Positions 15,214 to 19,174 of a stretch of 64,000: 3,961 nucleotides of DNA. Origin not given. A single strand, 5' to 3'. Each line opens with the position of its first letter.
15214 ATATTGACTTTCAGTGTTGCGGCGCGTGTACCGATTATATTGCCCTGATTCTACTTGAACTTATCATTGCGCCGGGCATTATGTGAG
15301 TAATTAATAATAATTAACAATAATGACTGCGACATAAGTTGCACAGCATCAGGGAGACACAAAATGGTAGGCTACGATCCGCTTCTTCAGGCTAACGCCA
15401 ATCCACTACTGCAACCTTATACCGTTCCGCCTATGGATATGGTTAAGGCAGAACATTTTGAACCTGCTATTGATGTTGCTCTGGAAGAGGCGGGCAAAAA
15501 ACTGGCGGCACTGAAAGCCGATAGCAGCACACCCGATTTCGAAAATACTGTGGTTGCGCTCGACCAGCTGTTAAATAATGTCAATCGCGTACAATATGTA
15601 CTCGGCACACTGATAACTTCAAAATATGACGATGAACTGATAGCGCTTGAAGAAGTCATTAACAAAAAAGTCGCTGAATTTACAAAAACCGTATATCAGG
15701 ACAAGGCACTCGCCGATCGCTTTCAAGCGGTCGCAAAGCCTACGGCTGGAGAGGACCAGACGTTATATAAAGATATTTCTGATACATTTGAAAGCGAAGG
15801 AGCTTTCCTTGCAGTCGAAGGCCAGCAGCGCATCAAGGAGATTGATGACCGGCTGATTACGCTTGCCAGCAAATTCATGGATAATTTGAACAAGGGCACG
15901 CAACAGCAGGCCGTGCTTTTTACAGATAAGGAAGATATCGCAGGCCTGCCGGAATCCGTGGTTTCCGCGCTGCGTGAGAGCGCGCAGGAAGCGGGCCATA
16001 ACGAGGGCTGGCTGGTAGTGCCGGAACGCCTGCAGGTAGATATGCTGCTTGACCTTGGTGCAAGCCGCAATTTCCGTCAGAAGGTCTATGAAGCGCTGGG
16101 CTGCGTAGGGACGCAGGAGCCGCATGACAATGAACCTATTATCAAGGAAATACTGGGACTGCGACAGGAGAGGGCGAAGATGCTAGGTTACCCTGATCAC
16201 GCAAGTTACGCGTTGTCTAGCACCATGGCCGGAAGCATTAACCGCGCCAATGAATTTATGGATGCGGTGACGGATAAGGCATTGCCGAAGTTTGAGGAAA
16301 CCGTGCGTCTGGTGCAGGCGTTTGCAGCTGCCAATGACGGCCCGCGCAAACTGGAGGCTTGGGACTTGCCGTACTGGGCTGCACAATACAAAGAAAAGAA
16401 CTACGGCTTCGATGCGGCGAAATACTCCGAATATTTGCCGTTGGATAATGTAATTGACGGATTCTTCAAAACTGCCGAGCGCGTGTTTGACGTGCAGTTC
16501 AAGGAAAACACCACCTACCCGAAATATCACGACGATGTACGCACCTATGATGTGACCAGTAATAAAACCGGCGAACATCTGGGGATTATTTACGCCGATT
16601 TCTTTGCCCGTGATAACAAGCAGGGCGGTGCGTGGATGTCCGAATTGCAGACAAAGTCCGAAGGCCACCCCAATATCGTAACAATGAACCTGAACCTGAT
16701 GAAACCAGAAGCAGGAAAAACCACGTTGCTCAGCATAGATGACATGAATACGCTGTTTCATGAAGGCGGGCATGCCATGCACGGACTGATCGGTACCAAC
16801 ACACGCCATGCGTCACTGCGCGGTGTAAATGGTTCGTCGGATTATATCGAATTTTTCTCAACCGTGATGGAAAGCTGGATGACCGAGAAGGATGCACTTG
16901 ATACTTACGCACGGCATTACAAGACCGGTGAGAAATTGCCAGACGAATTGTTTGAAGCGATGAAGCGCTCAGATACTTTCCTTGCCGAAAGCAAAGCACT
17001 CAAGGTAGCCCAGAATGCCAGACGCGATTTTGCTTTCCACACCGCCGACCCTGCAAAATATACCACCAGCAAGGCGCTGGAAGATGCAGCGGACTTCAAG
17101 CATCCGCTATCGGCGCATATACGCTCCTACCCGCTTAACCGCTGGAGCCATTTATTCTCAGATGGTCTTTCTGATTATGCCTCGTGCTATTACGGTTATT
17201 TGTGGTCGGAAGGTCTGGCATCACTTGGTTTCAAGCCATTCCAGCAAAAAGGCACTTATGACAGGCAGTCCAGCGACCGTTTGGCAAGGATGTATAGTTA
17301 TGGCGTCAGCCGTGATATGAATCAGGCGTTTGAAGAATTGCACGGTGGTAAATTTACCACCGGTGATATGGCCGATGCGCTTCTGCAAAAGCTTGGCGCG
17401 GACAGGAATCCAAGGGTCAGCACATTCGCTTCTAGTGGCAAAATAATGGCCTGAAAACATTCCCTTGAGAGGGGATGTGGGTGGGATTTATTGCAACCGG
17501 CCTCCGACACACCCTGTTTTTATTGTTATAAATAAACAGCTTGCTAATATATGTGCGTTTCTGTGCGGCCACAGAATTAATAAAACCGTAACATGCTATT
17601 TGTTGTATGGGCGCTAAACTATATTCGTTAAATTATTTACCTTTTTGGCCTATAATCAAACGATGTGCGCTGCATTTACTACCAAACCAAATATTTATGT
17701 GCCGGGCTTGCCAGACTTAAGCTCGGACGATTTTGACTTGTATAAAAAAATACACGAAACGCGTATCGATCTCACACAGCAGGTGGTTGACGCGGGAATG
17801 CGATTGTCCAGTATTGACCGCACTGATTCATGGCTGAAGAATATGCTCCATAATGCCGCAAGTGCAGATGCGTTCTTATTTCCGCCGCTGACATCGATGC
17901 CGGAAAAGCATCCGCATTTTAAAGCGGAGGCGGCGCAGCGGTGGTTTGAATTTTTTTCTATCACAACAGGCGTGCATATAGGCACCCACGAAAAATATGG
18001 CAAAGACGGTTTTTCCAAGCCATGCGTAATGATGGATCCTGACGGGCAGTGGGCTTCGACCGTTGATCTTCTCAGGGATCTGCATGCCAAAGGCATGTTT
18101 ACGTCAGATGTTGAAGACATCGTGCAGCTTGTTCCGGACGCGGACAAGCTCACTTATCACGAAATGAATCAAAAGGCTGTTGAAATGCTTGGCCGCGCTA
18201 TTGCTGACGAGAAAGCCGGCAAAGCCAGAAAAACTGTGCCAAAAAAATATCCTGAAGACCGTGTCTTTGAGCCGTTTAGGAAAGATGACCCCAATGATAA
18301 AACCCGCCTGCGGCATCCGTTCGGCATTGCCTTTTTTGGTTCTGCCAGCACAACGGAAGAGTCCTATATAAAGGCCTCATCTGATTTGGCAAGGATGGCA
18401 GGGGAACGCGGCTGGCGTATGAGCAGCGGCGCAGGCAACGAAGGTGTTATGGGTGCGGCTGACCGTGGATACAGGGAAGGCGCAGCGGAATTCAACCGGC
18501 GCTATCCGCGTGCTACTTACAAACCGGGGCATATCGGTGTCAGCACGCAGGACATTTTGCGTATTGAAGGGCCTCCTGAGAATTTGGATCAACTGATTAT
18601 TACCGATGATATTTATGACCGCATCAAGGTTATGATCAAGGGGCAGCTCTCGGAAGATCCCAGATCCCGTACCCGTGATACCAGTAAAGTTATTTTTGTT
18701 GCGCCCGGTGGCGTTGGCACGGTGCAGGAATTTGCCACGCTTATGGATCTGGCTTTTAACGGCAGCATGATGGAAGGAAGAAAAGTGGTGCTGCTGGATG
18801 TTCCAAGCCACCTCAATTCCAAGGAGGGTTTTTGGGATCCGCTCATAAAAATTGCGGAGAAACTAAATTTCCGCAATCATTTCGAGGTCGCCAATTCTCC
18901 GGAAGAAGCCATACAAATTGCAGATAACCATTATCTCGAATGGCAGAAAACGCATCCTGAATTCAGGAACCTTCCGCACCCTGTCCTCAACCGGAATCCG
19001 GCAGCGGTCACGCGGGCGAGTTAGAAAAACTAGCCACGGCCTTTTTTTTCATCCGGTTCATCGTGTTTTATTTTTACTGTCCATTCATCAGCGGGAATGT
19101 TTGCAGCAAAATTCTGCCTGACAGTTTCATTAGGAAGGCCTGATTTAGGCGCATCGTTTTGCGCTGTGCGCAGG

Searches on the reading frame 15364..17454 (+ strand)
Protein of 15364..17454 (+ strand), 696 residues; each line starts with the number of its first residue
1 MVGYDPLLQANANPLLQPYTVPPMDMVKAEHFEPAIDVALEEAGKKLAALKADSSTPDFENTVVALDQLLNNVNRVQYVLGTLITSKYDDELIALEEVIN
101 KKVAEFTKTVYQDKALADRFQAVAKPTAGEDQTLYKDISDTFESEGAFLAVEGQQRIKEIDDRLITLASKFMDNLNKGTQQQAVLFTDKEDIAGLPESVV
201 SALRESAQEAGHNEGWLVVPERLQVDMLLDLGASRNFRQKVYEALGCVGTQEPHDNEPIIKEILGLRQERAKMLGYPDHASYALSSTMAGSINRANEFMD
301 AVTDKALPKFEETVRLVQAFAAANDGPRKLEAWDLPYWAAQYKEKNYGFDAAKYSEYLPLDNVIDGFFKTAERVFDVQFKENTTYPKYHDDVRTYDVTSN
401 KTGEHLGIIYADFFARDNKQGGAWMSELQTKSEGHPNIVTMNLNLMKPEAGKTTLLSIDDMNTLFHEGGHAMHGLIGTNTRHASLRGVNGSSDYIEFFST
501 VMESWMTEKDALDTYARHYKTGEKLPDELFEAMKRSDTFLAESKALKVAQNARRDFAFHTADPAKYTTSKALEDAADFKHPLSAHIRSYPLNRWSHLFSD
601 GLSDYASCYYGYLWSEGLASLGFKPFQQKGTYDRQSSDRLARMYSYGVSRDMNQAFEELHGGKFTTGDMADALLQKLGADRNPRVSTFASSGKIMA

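Call 83: search_protein_families(library=pfam, proteins=[window:15364-17454:+], max_evalue=0.00001)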
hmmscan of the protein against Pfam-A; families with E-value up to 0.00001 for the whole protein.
window:15364-17454:+ (696 aa): 1 family
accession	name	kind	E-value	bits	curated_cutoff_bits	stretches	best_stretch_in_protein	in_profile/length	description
PF01432.26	Peptidase_M3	-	4.7e-97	326.6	27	1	234-667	7-449/457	Peptidase family M3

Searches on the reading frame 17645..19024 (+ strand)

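Call 83: search_protein_families(library=pfam, proteins=[window:17645-19024:+], max_evalue=0.00001)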
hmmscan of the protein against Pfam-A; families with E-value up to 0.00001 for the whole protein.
window:17645-19024:+ (459 aa): 2 families
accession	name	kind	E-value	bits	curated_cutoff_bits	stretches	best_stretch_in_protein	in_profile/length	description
PF03641.19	Lysine_decarbox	-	1.7e-11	44.9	27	0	291-407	14-104/131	Possible lysine decarboxylase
PF18306.6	LDcluster4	-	7.2e-06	26.1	26.3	0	228-278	4-53/151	SLOG cluster4 family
